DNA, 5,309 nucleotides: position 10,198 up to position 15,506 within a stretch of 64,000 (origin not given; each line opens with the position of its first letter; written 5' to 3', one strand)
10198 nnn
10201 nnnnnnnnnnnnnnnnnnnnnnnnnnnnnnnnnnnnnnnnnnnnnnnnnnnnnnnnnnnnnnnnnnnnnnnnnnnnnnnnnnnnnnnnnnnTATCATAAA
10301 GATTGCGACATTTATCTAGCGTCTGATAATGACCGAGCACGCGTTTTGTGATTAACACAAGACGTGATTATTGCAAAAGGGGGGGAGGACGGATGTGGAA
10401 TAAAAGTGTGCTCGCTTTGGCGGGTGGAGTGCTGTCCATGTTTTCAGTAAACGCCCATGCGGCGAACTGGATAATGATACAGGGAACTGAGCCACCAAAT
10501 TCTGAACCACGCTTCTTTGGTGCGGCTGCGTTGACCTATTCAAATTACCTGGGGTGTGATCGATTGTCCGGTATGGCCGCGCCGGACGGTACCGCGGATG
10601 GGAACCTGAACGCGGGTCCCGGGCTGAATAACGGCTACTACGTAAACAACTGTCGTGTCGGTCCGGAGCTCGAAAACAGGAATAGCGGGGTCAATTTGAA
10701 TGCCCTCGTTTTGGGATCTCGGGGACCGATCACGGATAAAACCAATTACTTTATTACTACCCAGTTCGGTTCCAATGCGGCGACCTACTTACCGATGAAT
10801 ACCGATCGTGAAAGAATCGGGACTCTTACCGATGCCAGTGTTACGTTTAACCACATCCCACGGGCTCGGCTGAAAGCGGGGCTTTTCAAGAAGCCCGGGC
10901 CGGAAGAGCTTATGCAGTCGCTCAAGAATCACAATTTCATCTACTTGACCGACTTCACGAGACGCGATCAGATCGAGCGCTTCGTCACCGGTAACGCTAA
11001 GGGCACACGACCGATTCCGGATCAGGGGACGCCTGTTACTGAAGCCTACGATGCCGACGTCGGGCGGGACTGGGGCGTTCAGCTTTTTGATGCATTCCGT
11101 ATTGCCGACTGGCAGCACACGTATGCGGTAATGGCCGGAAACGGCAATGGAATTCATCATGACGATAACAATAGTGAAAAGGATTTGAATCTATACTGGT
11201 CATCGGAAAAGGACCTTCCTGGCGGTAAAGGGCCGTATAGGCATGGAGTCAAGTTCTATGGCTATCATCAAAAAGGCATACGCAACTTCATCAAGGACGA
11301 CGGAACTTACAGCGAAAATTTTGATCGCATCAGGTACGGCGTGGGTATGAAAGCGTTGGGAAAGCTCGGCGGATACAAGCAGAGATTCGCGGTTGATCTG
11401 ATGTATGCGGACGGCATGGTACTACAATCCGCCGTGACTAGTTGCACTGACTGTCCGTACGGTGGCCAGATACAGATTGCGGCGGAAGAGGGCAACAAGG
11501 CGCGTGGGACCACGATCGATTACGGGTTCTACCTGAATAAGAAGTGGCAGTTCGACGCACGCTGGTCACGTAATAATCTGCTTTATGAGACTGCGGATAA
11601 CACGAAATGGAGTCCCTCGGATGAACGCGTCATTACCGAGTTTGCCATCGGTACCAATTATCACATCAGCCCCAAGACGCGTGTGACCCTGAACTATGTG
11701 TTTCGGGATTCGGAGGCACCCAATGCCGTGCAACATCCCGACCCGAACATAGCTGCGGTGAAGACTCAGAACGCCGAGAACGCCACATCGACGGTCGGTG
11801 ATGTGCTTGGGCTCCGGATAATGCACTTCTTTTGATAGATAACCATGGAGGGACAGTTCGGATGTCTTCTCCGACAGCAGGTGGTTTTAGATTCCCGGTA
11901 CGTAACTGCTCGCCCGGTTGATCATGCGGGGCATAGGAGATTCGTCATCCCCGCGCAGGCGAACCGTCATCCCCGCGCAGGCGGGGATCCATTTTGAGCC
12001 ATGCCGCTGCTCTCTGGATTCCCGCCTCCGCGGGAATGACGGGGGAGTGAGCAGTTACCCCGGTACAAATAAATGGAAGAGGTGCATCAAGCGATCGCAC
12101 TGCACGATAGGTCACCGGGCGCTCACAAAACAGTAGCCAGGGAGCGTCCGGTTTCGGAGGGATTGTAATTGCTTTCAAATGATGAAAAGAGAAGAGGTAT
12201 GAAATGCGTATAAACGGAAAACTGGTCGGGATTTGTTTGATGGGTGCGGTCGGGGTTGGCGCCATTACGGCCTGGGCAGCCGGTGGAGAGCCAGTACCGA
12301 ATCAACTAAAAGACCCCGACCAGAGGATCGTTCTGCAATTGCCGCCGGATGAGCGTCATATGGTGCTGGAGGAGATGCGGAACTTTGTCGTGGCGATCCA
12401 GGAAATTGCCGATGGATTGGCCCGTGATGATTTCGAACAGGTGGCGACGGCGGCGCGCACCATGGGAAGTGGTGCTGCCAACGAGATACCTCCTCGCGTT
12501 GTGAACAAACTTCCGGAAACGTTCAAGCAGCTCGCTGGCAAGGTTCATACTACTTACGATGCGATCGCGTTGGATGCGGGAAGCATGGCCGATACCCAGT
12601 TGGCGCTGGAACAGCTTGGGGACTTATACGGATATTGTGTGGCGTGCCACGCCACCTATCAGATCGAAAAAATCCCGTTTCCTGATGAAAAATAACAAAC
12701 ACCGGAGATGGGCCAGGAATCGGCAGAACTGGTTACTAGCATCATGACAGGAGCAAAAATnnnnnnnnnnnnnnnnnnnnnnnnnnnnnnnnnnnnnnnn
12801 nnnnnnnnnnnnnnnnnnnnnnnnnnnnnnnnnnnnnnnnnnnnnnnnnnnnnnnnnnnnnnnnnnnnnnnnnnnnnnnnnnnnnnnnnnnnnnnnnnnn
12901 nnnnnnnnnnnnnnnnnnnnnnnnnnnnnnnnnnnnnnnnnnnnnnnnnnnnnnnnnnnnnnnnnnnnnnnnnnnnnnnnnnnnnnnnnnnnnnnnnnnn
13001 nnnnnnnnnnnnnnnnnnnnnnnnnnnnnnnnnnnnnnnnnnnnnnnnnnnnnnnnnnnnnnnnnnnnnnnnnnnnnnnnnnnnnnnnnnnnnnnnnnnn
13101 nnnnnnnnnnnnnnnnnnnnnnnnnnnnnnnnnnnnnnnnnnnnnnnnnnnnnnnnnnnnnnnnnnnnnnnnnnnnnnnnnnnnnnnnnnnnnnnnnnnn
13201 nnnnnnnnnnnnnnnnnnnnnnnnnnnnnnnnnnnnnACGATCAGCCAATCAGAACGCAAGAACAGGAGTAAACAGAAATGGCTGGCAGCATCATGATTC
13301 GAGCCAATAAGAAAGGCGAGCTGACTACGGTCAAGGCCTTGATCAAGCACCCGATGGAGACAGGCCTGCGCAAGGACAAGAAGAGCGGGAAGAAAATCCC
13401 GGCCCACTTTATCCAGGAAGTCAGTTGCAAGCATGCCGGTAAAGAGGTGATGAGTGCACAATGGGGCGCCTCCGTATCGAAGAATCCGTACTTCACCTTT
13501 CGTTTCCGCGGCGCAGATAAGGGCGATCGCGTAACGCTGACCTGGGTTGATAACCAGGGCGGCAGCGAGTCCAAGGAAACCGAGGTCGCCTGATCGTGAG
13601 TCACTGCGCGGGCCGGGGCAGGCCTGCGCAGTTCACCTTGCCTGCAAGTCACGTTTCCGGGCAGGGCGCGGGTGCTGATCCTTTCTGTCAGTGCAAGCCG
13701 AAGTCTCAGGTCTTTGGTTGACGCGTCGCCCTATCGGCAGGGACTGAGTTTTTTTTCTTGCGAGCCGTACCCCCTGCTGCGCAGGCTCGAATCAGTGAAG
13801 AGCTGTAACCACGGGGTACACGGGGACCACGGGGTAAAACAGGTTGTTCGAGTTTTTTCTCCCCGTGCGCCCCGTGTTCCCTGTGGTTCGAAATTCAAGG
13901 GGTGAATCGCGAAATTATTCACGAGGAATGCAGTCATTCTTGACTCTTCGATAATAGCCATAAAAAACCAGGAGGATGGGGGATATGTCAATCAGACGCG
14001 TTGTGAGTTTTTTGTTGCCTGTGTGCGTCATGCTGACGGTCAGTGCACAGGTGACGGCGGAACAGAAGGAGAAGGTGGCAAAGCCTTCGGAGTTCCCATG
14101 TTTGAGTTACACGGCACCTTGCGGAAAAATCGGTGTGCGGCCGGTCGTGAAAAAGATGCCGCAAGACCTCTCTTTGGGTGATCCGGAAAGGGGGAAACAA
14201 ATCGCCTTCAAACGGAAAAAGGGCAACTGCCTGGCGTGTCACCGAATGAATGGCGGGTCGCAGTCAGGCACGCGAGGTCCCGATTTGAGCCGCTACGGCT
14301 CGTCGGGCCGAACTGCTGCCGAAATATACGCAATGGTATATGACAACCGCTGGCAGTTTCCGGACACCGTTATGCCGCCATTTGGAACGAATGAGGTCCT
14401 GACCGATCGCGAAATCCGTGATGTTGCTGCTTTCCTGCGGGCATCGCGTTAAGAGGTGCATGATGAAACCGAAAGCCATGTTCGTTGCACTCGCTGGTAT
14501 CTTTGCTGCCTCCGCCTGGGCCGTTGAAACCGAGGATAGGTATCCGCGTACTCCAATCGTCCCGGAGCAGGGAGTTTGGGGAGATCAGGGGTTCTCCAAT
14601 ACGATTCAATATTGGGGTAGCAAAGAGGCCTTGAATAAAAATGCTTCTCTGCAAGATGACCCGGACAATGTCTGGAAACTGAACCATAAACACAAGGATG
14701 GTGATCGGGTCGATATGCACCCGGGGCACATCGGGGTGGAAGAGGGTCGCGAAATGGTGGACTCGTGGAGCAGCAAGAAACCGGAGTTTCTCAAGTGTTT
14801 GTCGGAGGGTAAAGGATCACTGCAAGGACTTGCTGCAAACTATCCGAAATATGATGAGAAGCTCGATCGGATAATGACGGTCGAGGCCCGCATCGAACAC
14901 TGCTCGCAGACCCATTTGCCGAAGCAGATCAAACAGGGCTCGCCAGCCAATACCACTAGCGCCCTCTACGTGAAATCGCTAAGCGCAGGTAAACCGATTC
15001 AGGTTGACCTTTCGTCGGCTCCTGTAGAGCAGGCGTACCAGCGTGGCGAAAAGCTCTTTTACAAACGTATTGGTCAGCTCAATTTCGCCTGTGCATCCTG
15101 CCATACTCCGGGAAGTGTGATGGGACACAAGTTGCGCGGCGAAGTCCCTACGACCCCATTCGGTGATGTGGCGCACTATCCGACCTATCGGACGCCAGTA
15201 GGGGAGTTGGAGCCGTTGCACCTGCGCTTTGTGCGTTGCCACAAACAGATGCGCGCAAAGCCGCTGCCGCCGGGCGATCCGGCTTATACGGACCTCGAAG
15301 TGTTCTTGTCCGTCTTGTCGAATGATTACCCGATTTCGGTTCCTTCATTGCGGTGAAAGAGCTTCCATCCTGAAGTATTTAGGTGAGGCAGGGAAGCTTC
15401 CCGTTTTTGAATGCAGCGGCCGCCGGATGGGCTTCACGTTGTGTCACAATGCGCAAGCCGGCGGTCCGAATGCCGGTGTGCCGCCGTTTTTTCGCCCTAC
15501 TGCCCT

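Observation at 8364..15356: Candidate undescribed system: an ECF-controlled, porin-equipped second Sox module (sigma/anti-sigma/periplasmic sensor, porin, cyt c', SoxYZ, SoxXA)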

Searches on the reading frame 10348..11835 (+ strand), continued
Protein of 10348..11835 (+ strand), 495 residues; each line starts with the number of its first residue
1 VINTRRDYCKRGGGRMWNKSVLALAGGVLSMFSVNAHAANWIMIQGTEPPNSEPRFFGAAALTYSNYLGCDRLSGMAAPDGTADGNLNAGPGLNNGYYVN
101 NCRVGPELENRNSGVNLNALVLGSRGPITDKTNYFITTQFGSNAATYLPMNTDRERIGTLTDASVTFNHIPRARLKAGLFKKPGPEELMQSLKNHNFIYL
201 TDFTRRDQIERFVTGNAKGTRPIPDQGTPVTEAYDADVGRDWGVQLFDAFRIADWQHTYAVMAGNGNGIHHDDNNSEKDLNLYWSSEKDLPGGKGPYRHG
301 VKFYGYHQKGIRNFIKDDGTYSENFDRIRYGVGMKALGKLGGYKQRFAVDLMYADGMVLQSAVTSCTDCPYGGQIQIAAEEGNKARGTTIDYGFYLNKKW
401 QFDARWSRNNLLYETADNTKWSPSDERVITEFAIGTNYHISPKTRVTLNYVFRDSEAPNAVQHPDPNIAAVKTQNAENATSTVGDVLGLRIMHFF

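Call 46: find_encoding_contigs(protein=P0112, flank=7000, max_places=1)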
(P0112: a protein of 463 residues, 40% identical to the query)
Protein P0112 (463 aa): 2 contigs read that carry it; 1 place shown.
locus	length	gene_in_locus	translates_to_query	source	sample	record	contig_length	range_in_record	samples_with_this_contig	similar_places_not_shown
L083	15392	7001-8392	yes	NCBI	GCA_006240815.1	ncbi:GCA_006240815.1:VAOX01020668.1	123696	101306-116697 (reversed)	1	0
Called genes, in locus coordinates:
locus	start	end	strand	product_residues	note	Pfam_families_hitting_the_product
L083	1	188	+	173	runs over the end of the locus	PF03703:bPH_2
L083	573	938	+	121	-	-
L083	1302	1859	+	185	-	PF00440:TetR_N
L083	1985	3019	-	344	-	PF08238:Sel1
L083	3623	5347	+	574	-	PF00990:GGDEF, PF00563:EAL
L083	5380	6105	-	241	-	-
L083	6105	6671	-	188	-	PF04542:Sigma70_r2, PF08281:Sigma70_r4_2, PF04545:Sigma70_r4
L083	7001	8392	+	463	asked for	PF07396:Porin_O_P (faint)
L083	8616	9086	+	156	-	PF00578:AhpC-TSA, PF08534:Redoxin, PF13098:Thioredoxin_2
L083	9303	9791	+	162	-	-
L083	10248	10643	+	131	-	-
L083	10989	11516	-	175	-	-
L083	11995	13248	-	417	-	PF00278:Orn_DAP_Arg_deC, PF01168:Ala_racemase_N (faint), PF02784:Orn_Arg_deC_N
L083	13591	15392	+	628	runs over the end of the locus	PF00672:HAMP (weak), PF00512:HisKA, PF02518:HATPase_c, PF14501:HATPase_c_5 (weak)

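Call 51: predict_structure(alignment_id=A1)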
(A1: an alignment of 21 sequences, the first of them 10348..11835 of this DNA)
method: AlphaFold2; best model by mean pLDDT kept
length: 495 residues; sequences in the alignment: 21
mean_pLDDT: 74.1   pTM: 0.79
mean pLDDT of the five models: 74.1, 72.9, 72.5, 71.8, 70.6
residues with pLDDT >= 90: 125; 70-90: 211; 50-70: 78; < 50: 81
segments of 3 or more residues with pLDDT < 50: 1-38, 222-233, 292-297, 362-373, 415-417
pLDDT, mean of each block of 10 residues (from residue 1): 35 39 39 42 76 89 86 69 50 56 55 83 91 91 73 76 88 87 85 80 83 54 46 64 90 89 76 68 88 53 92 71 81 89 88 84 45 59 87 90 93 58 77 94 92 85 77 77 85 91
secondary structure, 60 per line:
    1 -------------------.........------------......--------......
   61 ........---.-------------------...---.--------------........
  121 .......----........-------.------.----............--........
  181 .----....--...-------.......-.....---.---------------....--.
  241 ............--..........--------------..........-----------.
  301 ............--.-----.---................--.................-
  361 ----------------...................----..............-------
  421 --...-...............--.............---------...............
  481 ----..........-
elements in order: H20-28 H41-46 E55-68 E113-127 E132-139 E159-170 E173-181 H186-189 H202-208 E210-214 E234-237 E240-252 E255-264 E279-288 E300-312 E325-340 E343-359 E377-395 E400-413 E427-441 E444-456 H466-480 E485-494

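Call 54: fold_search(model_id=the predicted structure, library=pdb)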
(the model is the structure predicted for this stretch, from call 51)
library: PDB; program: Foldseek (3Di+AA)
matches with E <= 10: 757; with E <= 0.001: 223
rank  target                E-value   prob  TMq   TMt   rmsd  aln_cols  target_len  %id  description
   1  2o4v_A                1.5e-11  1.00  0.47  0.55   8.4       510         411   12  An arginine ladder in OprP mediates phosphate specific transfer across the outer membrane (released 2006-12-26)
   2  4rjx                  6.5e-11  1.00  0.46  0.52   9.1       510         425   12  Crystal structure of the OprO mutant protein F62Y/D114Y (released 2015-10-21)
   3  4rjw                  9.0e-11  1.00  0.47  0.53   8.9       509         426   11  Crystal structure of Pseudomonas aeruginosa OprO (released 2015-10-21)
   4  8jto                  1.1e-10  1.00  0.45  0.62   8.9       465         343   10  Outer membrane porin of Burkholderia pseudomallei (BpsOmp38) in complex with ceftazidime (released 2024-06-26)
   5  8wv0_A                1.3e-10  1.00  0.43  0.62   9.5       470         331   10  Outer membrane porin of Burkholderia pseudomallei (BpsOmp38) (released 2024-10-30)
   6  5mdq_A                2.5e-10  1.00  0.42  0.55  10.7       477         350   14  Crystal structure of outer membrane expressed Chitoporin VhChip from Vibrio harveyi (released 2017-12-20)
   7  2fgq                  2.9e-10  1.00  0.43  0.59   8.2       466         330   10  High resolution X-ray structure of Omp32 in complex with malate (released 2006-01-31)
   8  5ldt_A                4.5e-10  1.00  0.40  0.48  11.3       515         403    9  Crystal Structures of MOMP from Campylobacter jejuni (released 2016-10-26)
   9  7eqm_A                4.7e-10  1.00  0.43  0.60   8.5       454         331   14  Apo Truncated VhChiP (Delta 1-19) (released 2022-08-10)
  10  5o9c_A                7.6e-10  1.00  0.46  0.62   8.4       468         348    8  Crystal structure of Omp36 from Enterobacter aerogenes (released 2018-06-27)
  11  6ehe                  1.1e-09  1.00  0.42  0.65   8.5       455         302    9  OmpTdeltaL8 (loop L8 deletion mutant of OmpT), an outer membrane protein of Vibrio cholerae (released 2018-04-25)
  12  5mdo_A                1.1e-09  1.00  0.43  0.58   8.4       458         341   14  Crystal structure of in vitro folded Chitoporin VhChip from Vibrio harveyi (crystal form I) (released 2017-12-20)
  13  8byt_A                1.2e-09  1.00  0.41  0.62   9.8       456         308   10  Outer membrane attachment porin OmpM1 from Veillonella parvula, C3 symmetry (released 2023-11-08)
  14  7vu2                  1.3e-09  1.00  0.39  0.44  13.2       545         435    9  Chitoporin from Serratia marcescens (released 2022-11-09)
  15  6ehf                  1.5e-09  1.00  0.42  0.62  10.0       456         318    9  OmpT (in-vitro folded), an outer membrane protein Vibrio cholerae (trimer form) (released 2018-04-25)
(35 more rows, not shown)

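Call 81: find_encoding_contigs(protein=P0001, flank=9000, max_places=2)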
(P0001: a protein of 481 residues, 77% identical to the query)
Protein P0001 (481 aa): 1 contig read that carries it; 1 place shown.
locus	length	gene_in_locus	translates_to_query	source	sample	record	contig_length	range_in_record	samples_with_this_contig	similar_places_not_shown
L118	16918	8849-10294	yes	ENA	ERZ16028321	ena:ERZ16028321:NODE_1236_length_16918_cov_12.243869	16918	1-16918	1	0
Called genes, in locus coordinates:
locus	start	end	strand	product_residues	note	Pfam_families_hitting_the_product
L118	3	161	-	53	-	?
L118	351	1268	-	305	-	PF14238:DUF4340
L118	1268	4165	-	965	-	PF12679:ABC2_membrane_2, PF12730:ABC2_membrane_4 (weak), PF12698:ABC2_membrane_3, PF23357:DUF7088, PF09822:ABC_transp_aux, PF14258:DUF4350 (weak)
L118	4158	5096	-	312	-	PF00005:ABC_tran, PF13304:AAA_21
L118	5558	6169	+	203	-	PF04542:Sigma70_r2, PF04545:Sigma70_r4, PF08281:Sigma70_r4_2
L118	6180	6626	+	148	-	PF13490:zf-HC2 (weak)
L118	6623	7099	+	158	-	PF13801:Metal_resist, PF07813:LTXXQ (weak)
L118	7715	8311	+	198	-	-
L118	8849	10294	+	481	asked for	-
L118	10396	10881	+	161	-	-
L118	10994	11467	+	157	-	PF13501:SoxY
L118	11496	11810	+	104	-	PF08770:SoxZ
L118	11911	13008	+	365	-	-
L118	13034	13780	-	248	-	PF08808:RES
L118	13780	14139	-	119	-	PF20432:Xre-like-HTH, PF09722:Xre_MbcA_ParS_C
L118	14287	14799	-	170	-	PF00578:AhpC-TSA, PF08534:Redoxin, PF00085:Thioredoxin (weak), PF13905:Thioredoxin_8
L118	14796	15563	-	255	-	-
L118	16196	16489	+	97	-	-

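Call 83: search_protein_families(library=pfam, proteins=[L118:7715-8311:+, L118:11911-13008:+], max_evalue=0.001)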
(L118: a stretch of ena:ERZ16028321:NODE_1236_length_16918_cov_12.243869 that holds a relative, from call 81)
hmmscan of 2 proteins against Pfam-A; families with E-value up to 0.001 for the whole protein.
L118:7715-8311:+ (198 aa): 0 families

L118:11911-13008:+ (365 aa): 1 family
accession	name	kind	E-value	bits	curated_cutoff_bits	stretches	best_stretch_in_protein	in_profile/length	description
PF12097.14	DUF3573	-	0.00062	19.2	26.6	1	81-149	221-288/383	Protein of unknown function (DUF3573)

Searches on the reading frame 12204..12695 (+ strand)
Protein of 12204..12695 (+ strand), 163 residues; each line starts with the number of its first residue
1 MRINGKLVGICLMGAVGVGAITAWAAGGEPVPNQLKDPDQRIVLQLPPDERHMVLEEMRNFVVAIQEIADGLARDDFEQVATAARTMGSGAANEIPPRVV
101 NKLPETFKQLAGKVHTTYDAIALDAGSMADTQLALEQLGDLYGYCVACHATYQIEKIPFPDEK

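Call 3: search_protein_families(library=pfam, proteins=[window:12204-12695:+], max_evalue=0.01)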
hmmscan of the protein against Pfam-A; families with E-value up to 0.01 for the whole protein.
window:12204-12695:+ (163 aa): 1 family
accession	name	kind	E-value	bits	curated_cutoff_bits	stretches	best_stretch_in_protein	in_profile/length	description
PF01322.25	Cytochrom_C_2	-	7.1e-05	24.2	26.5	1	104-152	73-120/121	Cytochrome C'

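Call 4: search_protein_families(library=ncbifam, proteins=[window:12204-12695:+], max_evalue=0.01)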
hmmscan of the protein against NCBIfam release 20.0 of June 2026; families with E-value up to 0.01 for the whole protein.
window:12204-12695:+ (163 aa): 0 families

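Call 58: search_solved_structures(query=A2, max_evalue=1)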
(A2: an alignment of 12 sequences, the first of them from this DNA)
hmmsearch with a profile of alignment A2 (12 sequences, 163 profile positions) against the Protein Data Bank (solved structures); distinct sequences matched with E-value up to 1: 8.
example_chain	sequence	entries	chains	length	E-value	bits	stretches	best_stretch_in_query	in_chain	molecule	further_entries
6r6m_A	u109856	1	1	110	0.053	16.6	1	107-155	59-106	Small soluble cyt c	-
6r6n_A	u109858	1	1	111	0.053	16.6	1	111-155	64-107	Small soluble cyt c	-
6r6o_A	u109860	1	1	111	0.055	16.6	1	108-155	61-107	Small soluble cyt c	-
6wz7_A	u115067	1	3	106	0.12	15.5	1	74-151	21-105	Soluble cytochrome b562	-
6wz1_A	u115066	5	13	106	0.21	14.7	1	75-151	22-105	Soluble cytochrome b562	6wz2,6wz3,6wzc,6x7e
3foo_A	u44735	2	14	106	0.37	13.9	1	75-151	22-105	Soluble cytochrome b562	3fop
8rkp_A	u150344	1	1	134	0.49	13.5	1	125-150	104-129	Cytochrome c prime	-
5b3i_A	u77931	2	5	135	0.49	13.5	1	125-150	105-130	Cytochrome c prime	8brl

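Call 79: predict_structure(protein=window:12204-12695:+)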
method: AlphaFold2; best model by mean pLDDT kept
length: 163 residues; sequences in the alignment: 1
mean_pLDDT: 46.4   pTM: 0.42
mean pLDDT of the five models: 46.4, 42.3, 42.1, 40.7, 35.3
residues with pLDDT >= 90: 0; 70-90: 6; 50-70: 56; < 50: 101
segments of 3 or more residues with pLDDT < 50: 1-47, 91-96, 98-100, 102-115, 123-125, 139-141, 143-163
pLDDT, mean of each block of 10 residues (from residue 1): 30 35 31 35 45 59 66 68 61 47 47 49 51 51 42 31 31
secondary structure, 60 per line:
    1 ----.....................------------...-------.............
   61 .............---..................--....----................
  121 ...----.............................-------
elements in order: H5-25 H48-73 H77-94 H97-100 H105-123 H128-156

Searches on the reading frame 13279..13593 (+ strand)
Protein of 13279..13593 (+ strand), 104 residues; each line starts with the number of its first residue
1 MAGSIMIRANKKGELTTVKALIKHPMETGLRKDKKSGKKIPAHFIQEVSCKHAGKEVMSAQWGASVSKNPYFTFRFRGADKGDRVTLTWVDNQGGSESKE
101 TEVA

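Call 3: search_protein_families(library=pfam, proteins=[window:13279-13593:+], max_evalue=0.01)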
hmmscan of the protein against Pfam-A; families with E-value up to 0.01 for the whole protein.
window:13279-13593:+ (104 aa): 1 family
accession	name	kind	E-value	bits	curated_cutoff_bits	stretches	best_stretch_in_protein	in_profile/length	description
PF08770.17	SoxZ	-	1.2e-40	137.6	25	1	8-101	2-97/98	Sulphur oxidation protein SoxZ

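Call 4: search_protein_families(library=ncbifam, proteins=[window:13279-13593:+], max_evalue=0.01)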
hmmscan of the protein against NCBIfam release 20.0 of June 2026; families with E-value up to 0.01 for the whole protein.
window:13279-13593:+ (104 aa): 2 families
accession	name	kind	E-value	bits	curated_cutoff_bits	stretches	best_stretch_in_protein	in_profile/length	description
TIGR04490.1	SoxZ_true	equivalog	1.6e-42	143.4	76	1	6-103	1-98/98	thiosulfate oxidation carrier complex protein SoxZ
TIGR04557.1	fuse_rel_SoxYZ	equivalog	9.8e-22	77.4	140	1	3-95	130-223/226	quinoprotein dehydrogenase-associated SoxYZ-like carrier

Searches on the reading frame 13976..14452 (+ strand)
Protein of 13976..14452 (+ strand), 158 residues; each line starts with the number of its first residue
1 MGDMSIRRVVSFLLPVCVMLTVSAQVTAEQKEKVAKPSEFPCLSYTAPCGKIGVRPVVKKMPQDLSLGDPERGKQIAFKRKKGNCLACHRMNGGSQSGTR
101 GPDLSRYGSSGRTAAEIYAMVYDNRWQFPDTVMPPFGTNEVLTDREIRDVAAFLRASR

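Call 3: search_protein_families(library=pfam, proteins=[window:13976-14452:+], max_evalue=0.01)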
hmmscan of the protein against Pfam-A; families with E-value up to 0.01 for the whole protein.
window:13976-14452:+ (158 aa): 2 families
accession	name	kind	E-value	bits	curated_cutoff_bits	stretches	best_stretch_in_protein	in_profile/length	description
PF00034.26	Cytochrom_C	-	1.7e-08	36.1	21.3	1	71-155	2-87/90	Cytochrome c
PF13442.11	Cytochrome_CBB3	-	3.9e-08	33.9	27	1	74-154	7-68/68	Cytochrome C oxidase, cbb3-type, subunit III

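Call 4: search_protein_families(library=ncbifam, proteins=[window:13976-14452:+], max_evalue=0.01)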
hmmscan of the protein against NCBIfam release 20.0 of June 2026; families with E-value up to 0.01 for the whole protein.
window:13976-14452:+ (158 aa): 6 families
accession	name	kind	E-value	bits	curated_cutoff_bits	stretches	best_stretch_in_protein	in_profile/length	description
TIGR04485.1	thiosulf_SoxX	equivalog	7.3e-24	84.3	61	1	81-154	1-75/78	sulfur oxidation c-type cytochrome SoxX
TIGR02603.1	CxxCH_TIGR02603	domain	2.4e-07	30.8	68.15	1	68-114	1-41/134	putative heme-binding domain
NF045774.1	cytochro_C551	exception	0.0013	18.6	118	1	80-155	45-107/110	cytochrome c551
NF052248.1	SorU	equivalog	0.0046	17.2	100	0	73-152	1-70/72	SorU family sulfite dehydrogenase c-type cytochrome subunit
NF050122.1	bc1_QcrC_actin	exception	0.0092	15.3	200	0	57-156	123-210/253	cytochrome bc1 complex diheme cytochrome c subunit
NF045773.1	cytochro_C550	exception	0.0097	15.8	125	0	81-133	56-104/118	cytochrome c550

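Call 69: search_solved_structures(query=window:13976-14452:+, max_evalue=0.001)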
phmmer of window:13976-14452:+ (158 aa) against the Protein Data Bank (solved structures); distinct sequences matched with E-value up to 0.001: 3.
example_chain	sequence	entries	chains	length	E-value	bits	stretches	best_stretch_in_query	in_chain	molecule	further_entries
3oa8_B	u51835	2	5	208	2.9e-10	43.5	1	81-154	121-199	SoxX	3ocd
1h31_B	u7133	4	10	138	3.6e-07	33.5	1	66-137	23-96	CYTOCHROME C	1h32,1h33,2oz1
2c1d_B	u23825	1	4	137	0.00013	25.2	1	66-136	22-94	SOXX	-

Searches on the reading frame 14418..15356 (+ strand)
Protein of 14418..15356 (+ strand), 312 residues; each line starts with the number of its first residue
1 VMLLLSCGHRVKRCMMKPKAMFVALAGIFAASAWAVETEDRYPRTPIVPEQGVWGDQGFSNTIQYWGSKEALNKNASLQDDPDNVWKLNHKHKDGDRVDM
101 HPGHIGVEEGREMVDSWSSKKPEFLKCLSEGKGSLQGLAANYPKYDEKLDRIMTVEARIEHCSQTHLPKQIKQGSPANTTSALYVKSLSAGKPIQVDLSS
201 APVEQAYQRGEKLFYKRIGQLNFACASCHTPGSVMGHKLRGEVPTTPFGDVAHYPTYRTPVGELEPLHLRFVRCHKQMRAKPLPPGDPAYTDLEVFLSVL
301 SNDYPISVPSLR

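Call 3: search_protein_families(library=pfam, proteins=[window:14418-15356:+], max_evalue=0.01)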
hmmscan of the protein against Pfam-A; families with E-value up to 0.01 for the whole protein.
window:14418-15356:+ (312 aa): 1 family
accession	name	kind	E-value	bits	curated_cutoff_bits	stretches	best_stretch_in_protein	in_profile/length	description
PF21342.2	SoxA-TsdA_cyt-c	-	1.1e-20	73.9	27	2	120-194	13-88/88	SoxA/TsdA, cytochrome c domain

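Call 4: search_protein_families(library=ncbifam, proteins=[window:14418-15356:+], max_evalue=0.01)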
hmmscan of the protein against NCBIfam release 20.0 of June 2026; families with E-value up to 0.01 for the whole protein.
window:14418-15356:+ (312 aa): 1 family
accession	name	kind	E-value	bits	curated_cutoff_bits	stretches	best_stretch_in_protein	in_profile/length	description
TIGR04484.1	thiosulf_SoxA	equivalog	1.5e-50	171.5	110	1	102-312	1-211/212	sulfur oxidation c-type cytochrome SoxA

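Call 68: search_solved_structures(query=window:14418-15356:+, max_evalue=0.001)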
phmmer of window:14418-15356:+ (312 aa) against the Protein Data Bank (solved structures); distinct sequences matched with E-value up to 0.001: 4.
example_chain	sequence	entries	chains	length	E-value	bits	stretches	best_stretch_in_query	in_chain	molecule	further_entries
1h31_A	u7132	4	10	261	3.9e-23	85.7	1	102-312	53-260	DIHEME CYTOCHROME C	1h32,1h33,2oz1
2c1d_A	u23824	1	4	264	1.6e-15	60.7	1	93-306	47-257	SOXA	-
3oa8_A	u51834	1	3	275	1.4e-14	57.6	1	101-311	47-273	SoxA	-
3ocd_A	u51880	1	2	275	3.3e-13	53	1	101-311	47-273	SoxA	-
